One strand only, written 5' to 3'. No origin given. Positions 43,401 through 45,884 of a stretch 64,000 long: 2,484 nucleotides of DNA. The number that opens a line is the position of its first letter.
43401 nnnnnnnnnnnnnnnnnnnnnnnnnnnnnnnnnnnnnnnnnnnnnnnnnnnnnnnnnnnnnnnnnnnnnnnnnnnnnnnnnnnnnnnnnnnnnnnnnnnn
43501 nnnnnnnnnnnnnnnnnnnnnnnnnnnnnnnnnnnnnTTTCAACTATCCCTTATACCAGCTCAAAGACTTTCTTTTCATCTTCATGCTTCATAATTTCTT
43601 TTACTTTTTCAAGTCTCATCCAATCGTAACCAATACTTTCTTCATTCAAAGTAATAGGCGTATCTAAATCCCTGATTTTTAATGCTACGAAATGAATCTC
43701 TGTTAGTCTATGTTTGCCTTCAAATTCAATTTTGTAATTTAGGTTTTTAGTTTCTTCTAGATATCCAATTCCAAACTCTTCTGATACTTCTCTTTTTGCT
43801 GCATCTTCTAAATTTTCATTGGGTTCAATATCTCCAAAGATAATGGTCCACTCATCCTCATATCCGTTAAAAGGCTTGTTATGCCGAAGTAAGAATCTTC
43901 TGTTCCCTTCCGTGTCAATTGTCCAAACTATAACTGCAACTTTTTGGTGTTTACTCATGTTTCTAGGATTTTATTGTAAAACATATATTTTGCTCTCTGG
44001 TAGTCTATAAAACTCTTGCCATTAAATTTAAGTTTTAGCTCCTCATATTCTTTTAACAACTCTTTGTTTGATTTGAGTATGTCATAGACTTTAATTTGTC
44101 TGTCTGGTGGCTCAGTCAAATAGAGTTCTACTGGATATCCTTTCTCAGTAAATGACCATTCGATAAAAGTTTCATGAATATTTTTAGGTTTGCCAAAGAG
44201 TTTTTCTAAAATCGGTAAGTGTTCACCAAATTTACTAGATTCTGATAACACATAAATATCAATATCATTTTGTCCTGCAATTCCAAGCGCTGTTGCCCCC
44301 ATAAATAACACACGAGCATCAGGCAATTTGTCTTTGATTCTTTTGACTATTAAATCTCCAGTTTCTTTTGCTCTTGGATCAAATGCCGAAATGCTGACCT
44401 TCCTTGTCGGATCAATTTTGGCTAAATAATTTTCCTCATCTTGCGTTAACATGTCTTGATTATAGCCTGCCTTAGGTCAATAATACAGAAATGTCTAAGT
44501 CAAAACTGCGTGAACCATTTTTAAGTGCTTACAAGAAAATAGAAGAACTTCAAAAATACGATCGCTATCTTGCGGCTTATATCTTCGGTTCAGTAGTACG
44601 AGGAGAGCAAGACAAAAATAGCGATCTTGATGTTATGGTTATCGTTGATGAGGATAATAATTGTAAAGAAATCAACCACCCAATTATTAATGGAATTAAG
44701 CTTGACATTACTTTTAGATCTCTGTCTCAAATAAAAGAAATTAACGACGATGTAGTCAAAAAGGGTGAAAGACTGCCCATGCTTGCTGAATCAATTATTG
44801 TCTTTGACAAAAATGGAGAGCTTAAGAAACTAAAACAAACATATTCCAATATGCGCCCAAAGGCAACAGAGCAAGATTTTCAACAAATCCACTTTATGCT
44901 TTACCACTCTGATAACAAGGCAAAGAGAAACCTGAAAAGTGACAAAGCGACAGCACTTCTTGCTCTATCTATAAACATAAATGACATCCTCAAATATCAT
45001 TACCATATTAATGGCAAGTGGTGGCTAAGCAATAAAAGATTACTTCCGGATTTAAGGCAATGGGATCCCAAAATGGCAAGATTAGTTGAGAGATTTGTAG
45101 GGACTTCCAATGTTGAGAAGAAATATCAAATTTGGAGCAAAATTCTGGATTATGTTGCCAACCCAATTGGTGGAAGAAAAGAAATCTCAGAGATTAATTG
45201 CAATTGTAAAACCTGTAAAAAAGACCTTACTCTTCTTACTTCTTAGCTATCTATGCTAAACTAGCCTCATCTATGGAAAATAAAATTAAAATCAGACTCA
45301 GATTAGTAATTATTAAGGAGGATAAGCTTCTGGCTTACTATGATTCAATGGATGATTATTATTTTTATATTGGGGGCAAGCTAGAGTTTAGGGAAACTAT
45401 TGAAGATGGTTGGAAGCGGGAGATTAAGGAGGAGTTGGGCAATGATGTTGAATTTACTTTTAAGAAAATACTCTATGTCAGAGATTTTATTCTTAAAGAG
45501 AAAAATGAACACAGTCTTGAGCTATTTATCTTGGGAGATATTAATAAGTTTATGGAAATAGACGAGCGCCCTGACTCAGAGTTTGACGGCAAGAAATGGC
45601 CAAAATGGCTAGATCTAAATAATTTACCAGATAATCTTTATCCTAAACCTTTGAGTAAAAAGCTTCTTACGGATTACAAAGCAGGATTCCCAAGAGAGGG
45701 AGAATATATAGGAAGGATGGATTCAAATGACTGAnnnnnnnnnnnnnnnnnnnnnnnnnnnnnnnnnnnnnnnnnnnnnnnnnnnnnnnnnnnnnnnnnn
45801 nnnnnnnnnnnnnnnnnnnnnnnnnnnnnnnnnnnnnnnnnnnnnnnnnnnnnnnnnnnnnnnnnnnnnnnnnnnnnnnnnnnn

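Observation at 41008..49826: Very dense cluster of nucleotide pyrophosphohydrolases and nucleotidyltransferases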

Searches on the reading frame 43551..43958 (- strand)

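Call 3: search_protein_families(library=pfam, proteins=[window:43551-43958:-], max_evalue=0.01)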
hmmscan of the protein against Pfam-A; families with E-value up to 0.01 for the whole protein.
window:43551-43958:- (135 aa): 1 family
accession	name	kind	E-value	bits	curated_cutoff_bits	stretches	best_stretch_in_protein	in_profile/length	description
PF00293.34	NUDIX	-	2.6e-16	60.3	21.1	1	6-133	3-132/134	NUDIX domain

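Call 10: search_protein_families(library=ncbifam, proteins=[window:43551-43958:-], max_evalue=0.01)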
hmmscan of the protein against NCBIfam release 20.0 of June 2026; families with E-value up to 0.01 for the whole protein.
window:43551-43958:- (135 aa): 11 families
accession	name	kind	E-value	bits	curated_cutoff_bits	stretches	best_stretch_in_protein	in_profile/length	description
NF006961.0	PRK09438.1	equivalog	2.2e-06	27.2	103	1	7-119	11-129/151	dihydroneopterin triphosphate diphosphatase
NF006530.0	PRK08999.1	equivalog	4e-06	26.1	245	1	5-88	4-86/315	Nudix family hydrolase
NF012016.0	PRK15472.1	equivalog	1.4e-05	24.8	95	1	25-126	21-129/141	nucleoside triphosphatase NudI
TIGR00586.1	mutt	equivalog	0.0002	21.4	97.9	1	3-95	3-90/129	8-oxo-dGTP diphosphatase MutT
NF001938.0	PRK00714.1-5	equivalog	0.00022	20.7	116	1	28-71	38-81/172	RNA pyrophosphohydrolase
NF001299.0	PRK00241.1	equivalog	0.00023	20.7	158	1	17-64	144-188/263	NAD(+) diphosphatase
NF008736.0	PRK11762.1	equivalog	0.00031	20.3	169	1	5-66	46-105/186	ADP compounds hydrolase NudE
NF008044.0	PRK10776.1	equivalog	0.00035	20.5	148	1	13-94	10-88/130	8-oxo-dGTP diphosphatase MutT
NF052459.1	OxoGTPPhMutT1Mycb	equivalog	0.0015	17.7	475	1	35-132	29-122/292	8-oxo-(d)GTP phosphatase MutT1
NF041652.1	Nud_hyd_Dein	equivalog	0.002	18.3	200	1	32-74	40-81/152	Nudix hydrolase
TIGR02705.1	nudix_YtkD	equivalog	0.0023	17.5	154.4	1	11-93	27-103/156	RNA deprotection pyrophosphohydrolase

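Call 28: search_protein_families(library=padloc, proteins=[window:43551-43958:-], max_evalue=0.01)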
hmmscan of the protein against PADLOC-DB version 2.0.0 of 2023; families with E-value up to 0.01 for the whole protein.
window:43551-43958:- (135 aa): 1 family
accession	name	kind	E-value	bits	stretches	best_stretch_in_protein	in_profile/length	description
PDLC04899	PDC-S07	-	1.1e-06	26.3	1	1-122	3-115/135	-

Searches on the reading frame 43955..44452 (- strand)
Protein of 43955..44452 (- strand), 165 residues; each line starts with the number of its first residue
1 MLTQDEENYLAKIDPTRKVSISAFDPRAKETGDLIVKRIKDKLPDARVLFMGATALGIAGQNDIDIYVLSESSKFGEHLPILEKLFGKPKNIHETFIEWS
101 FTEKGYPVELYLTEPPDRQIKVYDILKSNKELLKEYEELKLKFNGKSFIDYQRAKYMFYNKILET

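Call 3: search_protein_families(library=pfam, proteins=[window:43955-44452:-], max_evalue=0.01)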
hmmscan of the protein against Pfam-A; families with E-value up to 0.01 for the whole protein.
window:43955-44452:- (165 aa): 3 families
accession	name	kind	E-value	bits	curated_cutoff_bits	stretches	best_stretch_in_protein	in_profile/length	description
PF04229.20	GrpB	-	1e-06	29.5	25.5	1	19-164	2-158/159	GrpB protein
PF14088.11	DUF4268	-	0.0034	17.9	27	1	92-147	37-90/140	Domain of unknown function (DUF4268)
PF01909.29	NTP_transf_2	-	0.0043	17.8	21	1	35-94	4-73/93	Nucleotidyltransferase domain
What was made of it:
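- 43551..44452 (-): GrpB nucleotidyltransferase (43955-44452) and Nudix2 (43551-43958), forming a two-gene unit with a 4-bp overlap. Pfam, call 3.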

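Call 10: search_protein_families(library=ncbifam, proteins=[window:43955-44452:-], max_evalue=0.01)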
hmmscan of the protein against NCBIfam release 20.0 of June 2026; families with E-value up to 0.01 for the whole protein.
window:43955-44452:- (165 aa): 0 families

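Call 28: search_protein_families(library=padloc, proteins=[window:43955-44452:-], max_evalue=0.01)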
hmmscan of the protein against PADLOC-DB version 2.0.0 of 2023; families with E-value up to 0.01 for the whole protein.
window:43955-44452:- (165 aa): 0 families

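Call 81: search_solved_structures(query=window:43955-44452:-, max_evalue=0.1, show_alignments=1)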
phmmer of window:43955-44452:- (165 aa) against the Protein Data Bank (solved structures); distinct sequences matched with E-value up to 0.1: 0.

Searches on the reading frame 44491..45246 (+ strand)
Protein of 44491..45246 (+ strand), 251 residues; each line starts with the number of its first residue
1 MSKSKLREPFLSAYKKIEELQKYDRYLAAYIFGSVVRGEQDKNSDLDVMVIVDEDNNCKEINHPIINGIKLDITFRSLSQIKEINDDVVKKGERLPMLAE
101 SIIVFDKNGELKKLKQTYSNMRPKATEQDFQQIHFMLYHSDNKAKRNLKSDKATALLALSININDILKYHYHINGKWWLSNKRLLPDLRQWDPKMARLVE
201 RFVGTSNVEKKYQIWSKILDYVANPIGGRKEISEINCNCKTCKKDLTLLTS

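Call 3: search_protein_families(library=pfam, proteins=[window:44491-45246:+], max_evalue=0.01)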
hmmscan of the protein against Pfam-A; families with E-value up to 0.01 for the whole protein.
window:44491-45246:+ (251 aa): 4 families
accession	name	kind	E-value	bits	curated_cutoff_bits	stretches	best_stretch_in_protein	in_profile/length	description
PF18765.7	Polbeta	-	7.2e-11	42.5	26.9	1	17-95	4-87/93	Polymerase beta, Nucleotidyltransferase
PF01909.29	NTP_transf_2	-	2.1e-08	34.9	21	1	17-70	5-47/93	Nucleotidyltransferase domain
PF22600.2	MTPAP-like_central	-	0.00083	19.9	27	1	26-69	39-71/139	Poly(A) RNA polymerase, mitochondrial-like, central palm domain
PF07872.17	DUF1659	-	0.0055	17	24.1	0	106-132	20-46/72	Protein of unknown function (DUF1659)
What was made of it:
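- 44491..45246 (+): KNTase-like two-domain Pol-beta nucleotidyltransferase with four invariant Cys residues. It is the first gene of the plus-strand run. Pfam Polbeta/NTP_transf_2 (call 3).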

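Call 10: search_protein_families(library=ncbifam, proteins=[window:44491-45246:+], max_evalue=0.01)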
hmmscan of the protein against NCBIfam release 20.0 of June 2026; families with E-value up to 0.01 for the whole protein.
window:44491-45246:+ (251 aa): 5 families
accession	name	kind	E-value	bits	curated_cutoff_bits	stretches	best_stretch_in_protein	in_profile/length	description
NF047752.1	MntA_antitoxin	equivalog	4.2e-07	29.8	60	1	21-59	2-40/106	type VII toxin-antitoxin system MntA family adenylyltransferase antitoxin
NF051895.1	anti_phage_HalB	equivalog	5.4e-07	29.4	190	1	31-122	4-87/211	anti-phage Hailong system nucleotidyltransferase HalB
NF012212.1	ANT_9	subfamily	2.6e-05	23.6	340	1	24-67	19-61/249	aminoglycoside nucleotidyltransferase ANT(9)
NF033061.1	ANT_4p_I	equivalog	0.0089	15.6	350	0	21-119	24-125/253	ANT(4')-I family aminoglycoside nucleotidyltransferase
NF000119.1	linco_LnuF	exception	0.0095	15.2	450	0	21-55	15-49/273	lincosamide nucleotidyltransferase Lnu(F)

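Call 28: search_protein_families(library=padloc, proteins=[window:44491-45246:+], max_evalue=0.01)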
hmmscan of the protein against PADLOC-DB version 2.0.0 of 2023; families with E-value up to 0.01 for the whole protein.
window:44491-45246:+ (251 aa): 10 families
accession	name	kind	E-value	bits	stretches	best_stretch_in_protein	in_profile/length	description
PDLC04904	PDC-S09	-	6e-08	30.8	1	14-57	13-56/104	-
PDLC04903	PDC-S09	-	6.6e-08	30.8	1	23-63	22-64/108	-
PDLC04906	PDC-S09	-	6.1e-07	27.8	1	27-56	25-54/98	-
PDLC04902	PDC-S09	-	9.1e-07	27.1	1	17-57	12-52/97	-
PDLC04368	PDC-M05A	-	1.4e-06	26.3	1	27-54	108-135/201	-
PDLC04369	PDC-M05A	-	7.4e-06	23.7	1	28-55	105-132/201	-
PDLC04907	PDC-S09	-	8.2e-06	23.9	1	20-57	21-58/114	-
PDLC04905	PDC-S09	-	0.00041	18.7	1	17-57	12-53/101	-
PDLC04778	PDC-M70A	-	0.00099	16.5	1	18-60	41-81/355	-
PDLC04372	PDC-M05A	-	0.0036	15.6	1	28-54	78-104/167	-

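Call 56: search_solved_structures(query=window:44491-45246:+, max_evalue=0.01, show_alignments=1)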
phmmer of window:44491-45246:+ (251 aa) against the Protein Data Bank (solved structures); distinct sequences matched with E-value up to 0.01: 0.

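Call 60: find_homologous_proteins(query=window:44491-45246:+, max_evalue=0.00001)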
Query window:44491-45246:+ (251 aa): 148 proteins with E <= 0.00001 among 1112 candidates; the best 120 are listed.
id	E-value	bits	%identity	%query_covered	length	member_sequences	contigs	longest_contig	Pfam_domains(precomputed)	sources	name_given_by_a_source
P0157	2.3e-159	547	98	100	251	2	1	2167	PF18765.8,PF01909.30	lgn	-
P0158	1.2e-152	525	94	100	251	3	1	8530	PF18765.8,PF01909.30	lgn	-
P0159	2.3e-150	517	92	100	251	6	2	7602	PF18765.8,PF01909.30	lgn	-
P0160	4.3e-145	500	89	100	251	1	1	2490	PF18765.8,PF01909.30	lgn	-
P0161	2.0e-130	452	78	100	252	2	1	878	PF18765.8,PF01909.30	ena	-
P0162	1.5e-127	442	77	100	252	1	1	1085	PF18765.8,PF01909.30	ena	-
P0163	2.2e-125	435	76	100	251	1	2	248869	PF18765.8,PF01909.30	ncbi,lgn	-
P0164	5.3e-125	434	77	98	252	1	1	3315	PF18765.8,PF01909.30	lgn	-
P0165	1.5e-122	426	76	97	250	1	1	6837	PF18765.8,PF01909.30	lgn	-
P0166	1.2e-121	423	73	98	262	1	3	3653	PF18765.8,PF01909.30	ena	-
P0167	4.3e-121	421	73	98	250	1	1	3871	PF18765.8,PF01909.30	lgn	-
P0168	1.3e-120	420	73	99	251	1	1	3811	PF18765.8,PF01909.30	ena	-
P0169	1.5e-120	420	73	99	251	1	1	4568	PF18765.8,PF01909.30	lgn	-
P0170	2.9e-120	419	74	98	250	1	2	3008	PF18765.8,PF01909.30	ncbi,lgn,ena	-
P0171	4.5e-119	415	72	98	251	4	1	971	PF18765.8,PF01909.30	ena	-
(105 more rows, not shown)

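Call 63: search_solved_structures(query=A3, max_evalue=1, show_alignments=1)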
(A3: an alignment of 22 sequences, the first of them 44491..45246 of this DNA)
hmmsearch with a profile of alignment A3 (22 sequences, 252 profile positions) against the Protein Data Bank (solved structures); distinct sequences matched with E-value up to 1: 16.
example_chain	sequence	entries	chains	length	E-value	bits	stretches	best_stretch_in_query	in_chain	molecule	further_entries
7mcd_A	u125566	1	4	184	0.0011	21.5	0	6-51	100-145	AI-designed TIM-barrel F15C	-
1wot_A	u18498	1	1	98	0.0014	21.2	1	25-54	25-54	PUTATIVE MINIMAL NUCLEOTIDYLTRANSFERASE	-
3jyy_A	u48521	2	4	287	0.0024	20.4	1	11-51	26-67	Lincosamide nucleotidyltransferase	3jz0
3nku_A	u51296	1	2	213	0.013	18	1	29-66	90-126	DrrA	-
3mlg_A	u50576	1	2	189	0.014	17.9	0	191-219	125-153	2X chimera of Helicobacter pylori protein HP0242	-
6yx5_B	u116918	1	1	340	0.024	17.1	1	29-66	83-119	Multifunctional virulence effector protein DrrA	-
5yep_A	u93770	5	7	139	0.03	16.8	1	23-52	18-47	Toxin-antitoxin system antidote Mnt family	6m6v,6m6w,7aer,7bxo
21gi_A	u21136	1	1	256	0.041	16.3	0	191-219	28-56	A designed protein Three-twist Knot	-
6sxj_A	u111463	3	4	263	0.11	14.9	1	13-53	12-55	Streptomycin 3''-adenylyltransferase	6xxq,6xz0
2rff_A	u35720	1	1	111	0.12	14.8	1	23-50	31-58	Putative nucleotidyltransferase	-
9xbd_E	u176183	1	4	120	0.13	14.7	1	23-68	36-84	Nucleotidyltransferase domain-containing protein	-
9dbh_A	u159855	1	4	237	0.16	14.4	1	27-49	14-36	HalB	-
9dbj_A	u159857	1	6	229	0.16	14.4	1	27-49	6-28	HalB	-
2voy_I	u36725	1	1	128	0.24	13.8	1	101-166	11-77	CATION-TRANSPORTING ATPASE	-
1ylq_A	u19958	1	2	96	0.28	13.6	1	13-52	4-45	putative nucleotidyltransferase, hypothetical protein AF0614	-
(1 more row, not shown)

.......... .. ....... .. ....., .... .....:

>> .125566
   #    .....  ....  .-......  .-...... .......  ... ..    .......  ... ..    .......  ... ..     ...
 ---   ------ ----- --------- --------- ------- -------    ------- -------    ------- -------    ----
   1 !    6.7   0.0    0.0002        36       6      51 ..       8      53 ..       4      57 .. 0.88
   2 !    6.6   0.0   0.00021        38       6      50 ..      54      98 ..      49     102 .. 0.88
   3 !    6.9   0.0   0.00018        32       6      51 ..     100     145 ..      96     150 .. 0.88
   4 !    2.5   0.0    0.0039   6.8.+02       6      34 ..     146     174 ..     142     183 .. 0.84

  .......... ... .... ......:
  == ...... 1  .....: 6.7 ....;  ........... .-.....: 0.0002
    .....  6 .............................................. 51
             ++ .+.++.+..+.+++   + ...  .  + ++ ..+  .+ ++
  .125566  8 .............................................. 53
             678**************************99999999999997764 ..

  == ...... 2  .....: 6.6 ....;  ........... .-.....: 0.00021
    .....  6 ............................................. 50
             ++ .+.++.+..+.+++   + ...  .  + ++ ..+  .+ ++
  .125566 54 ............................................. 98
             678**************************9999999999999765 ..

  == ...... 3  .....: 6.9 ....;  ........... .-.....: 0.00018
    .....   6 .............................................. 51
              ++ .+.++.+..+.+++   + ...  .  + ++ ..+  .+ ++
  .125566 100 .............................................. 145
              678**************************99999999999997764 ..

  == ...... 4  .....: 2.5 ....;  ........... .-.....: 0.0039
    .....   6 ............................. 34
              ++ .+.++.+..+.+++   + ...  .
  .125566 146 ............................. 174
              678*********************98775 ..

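Call 69: predict_structure(alignment_id=A3)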
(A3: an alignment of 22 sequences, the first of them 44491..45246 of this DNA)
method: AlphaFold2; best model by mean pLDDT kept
length: 251 residues; sequences in the alignment: 22
mean_pLDDT: 93.2   pTM: 0.83
mean pLDDT of the five models: 93.2, 93.0, 92.5, 91.9, 91.8
residues with pLDDT >= 90: 205; 70-90: 42; 50-70: 2; < 50: 2
segments of 3 or more residues with pLDDT < 50: none
pLDDT, mean of each block of 10 residues (from residue 1): 72 95 98 90 93 94 94 97 93 89 97 95 90 95 96 97 95 91 92 98 97 98 97 86 92 88
secondary structure, 60 per line:
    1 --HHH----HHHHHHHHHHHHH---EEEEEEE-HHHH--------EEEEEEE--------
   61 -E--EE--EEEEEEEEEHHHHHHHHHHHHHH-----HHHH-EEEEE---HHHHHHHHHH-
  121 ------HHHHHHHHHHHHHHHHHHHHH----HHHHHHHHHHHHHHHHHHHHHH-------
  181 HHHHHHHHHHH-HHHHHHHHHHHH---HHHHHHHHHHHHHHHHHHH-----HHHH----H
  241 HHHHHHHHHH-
elements in order: H10-22 E26-32 H34-37 E46-52 E69-77 H78-91 H97-100 E102-106 H110-119 H127-147 H152-173 H181-191 H193-204 H208-226 H232-235 H240-250
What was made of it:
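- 44491..45246 (+): AlphaFold pLDDT 93.2 (call 69).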

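Call 72: fold_search(model_id=the predicted structure, library=pdb)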
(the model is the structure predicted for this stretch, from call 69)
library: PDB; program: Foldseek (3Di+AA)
matches with E <= 10: 314; with E <= 0.001: 31
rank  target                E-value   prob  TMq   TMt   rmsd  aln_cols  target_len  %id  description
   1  6nmk_A                2.6e-08  1.00  0.64  0.63   5.3       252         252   19  Binary complex structure of the T130K mutant of ANT-4'' with Neomycin (released 2020-01-15)
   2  6p06_A                2.9e-08  1.00  0.62  0.61   5.8       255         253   19  Ternary structure of the E52D mutant of ANT-4 with Neomycin and AMPCPP (released 2020-01-29)
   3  6un8_B                3.7e-08  1.00  0.64  0.63   5.3       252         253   19  Wild type ANT bound to neomycin (released 2020-05-06)
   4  6p01_A                4.9e-08  1.00  0.62  0.62   5.5       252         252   19  Apo structure of the E52D mutant of ANT-4 (released 2020-01-29)
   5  6un8_A                5.8e-08  1.00  0.63  0.63   5.4       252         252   19  Wild type ANT bound to neomycin (released 2020-05-06)
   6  6nmk_B                9.0e-08  1.00  0.64  0.63   5.3       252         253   19  Binary complex structure of the T130K mutant of ANT-4'' with Neomycin (released 2020-01-15)
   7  1kan_A                2.5e-07  1.00  0.59  0.59   5.5       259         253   18  MOLECULAR STRUCTURE OF KANAMYCIN NUCLEOTIDYLTRANSFERASE DETERMINED TO 3.0-ANGSTROMS RESOLUTION (released 1994-08-31)
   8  1kny_A                3.4e-07  1.00  0.64  0.63   5.3       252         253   19  KANAMYCIN NUCLEOTIDYLTRANSFERASE (released 1996-08-17)
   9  3jyy_B                1.4e-06  1.00  0.47  0.45   8.8       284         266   15  SeMet LinB complexed with PPi (released 2009-11-03)
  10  8vxb                  1.7e-06  1.00  0.48  0.44   8.8       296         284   12  Structure of ANT(6)-Ib from Campylobacter fetus subsp fetus complexed with hydrated streptomycin (released 2024-09-18)
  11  3c18_A                3.2e-06  1.00  0.47  0.42   6.4       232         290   12  Crystal structure of nucleotidyltransferase-like protein (ZP_00538802.1) from Exiguobacterium sibiricum 255-15 at 1.90 (released 2008-02-12)
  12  3c18_B                5.6e-06  1.00  0.53  0.48   5.3       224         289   12  Crystal structure of nucleotidyltransferase-like protein (ZP_00538802.1) from Exiguobacterium sibiricum 255-15 at 1.90 (released 2008-02-12)
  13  9dbj_B                7.4e-06  1.00  0.34  0.38  10.0       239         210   16  Structure of Hailong HalB R164A mutant with non-hydrolyzable dATP (released 2025-05-07)
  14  3jyy_A                8.3e-06  1.00  0.47  0.45   8.9       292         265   14  SeMet LinB complexed with PPi (released 2009-11-03)
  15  9dbh_B                1.2e-05  1.00  0.35  0.39   9.9       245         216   15  Structure of Hailong HalB in complex with oligodeoxyadenylate (released 2025-05-07)
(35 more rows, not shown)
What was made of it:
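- On ANT(4') / KNTase aminoglycoside nucleotidyltransferases: Foldseek TM 0.64 over 252 residues to 6nmk and 1kny (call 72).
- The KNTase-like fold match to ANT(4'), LinB and ANT(6) (call 72).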

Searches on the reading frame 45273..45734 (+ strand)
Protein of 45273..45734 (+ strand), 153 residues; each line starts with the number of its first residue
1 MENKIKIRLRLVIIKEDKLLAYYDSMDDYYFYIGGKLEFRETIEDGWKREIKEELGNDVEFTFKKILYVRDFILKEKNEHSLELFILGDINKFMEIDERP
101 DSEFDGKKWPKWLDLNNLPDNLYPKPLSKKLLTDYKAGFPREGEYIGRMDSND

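Call 3: search_protein_families(library=pfam, proteins=[window:45273-45734:+], max_evalue=0.01)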
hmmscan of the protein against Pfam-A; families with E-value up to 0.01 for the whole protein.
window:45273-45734:+ (153 aa): 1 family
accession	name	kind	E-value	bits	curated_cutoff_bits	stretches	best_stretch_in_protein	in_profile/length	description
PF00293.34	NUDIX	-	7.6e-06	26.4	21.1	1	31-121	32-122/134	NUDIX domain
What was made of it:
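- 45273..45734 (+): Nudix3, an atypical Nudix. Pfam NUDIX, 26.4 bits (call 3).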

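Call 10: search_protein_families(library=ncbifam, proteins=[window:45273-45734:+], max_evalue=0.01)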
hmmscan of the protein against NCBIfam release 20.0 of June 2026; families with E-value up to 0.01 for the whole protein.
window:45273-45734:+ (153 aa): 5 families
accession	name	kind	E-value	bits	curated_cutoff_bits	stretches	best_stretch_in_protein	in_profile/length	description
NF006530.0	PRK08999.1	equivalog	0.00061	18.9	245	1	29-62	34-67/315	Nudix family hydrolase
NF012016.0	PRK15472.1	equivalog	0.001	18.8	95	1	33-71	36-74/141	nucleoside triphosphatase NudI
TIGR02705.1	nudix_YtkD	equivalog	0.0012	18.4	154.4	1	31-82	48-95/156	RNA deprotection pyrophosphohydrolase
NF008044.0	PRK10776.1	equivalog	0.0015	18.4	148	1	26-60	29-63/130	8-oxo-dGTP diphosphatase MutT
TIGR00586.1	mutt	equivalog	0.0017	18.3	97.9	1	25-60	29-64/129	8-oxo-dGTP diphosphatase MutT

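Call 28: search_protein_families(library=padloc, proteins=[window:45273-45734:+], max_evalue=0.01)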
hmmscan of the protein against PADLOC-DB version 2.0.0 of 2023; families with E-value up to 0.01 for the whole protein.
window:45273-45734:+ (153 aa): 1 family
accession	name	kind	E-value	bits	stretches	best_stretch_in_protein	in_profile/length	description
PDLC04899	PDC-S07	-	7.5e-07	26.9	1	12-62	13-67/135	-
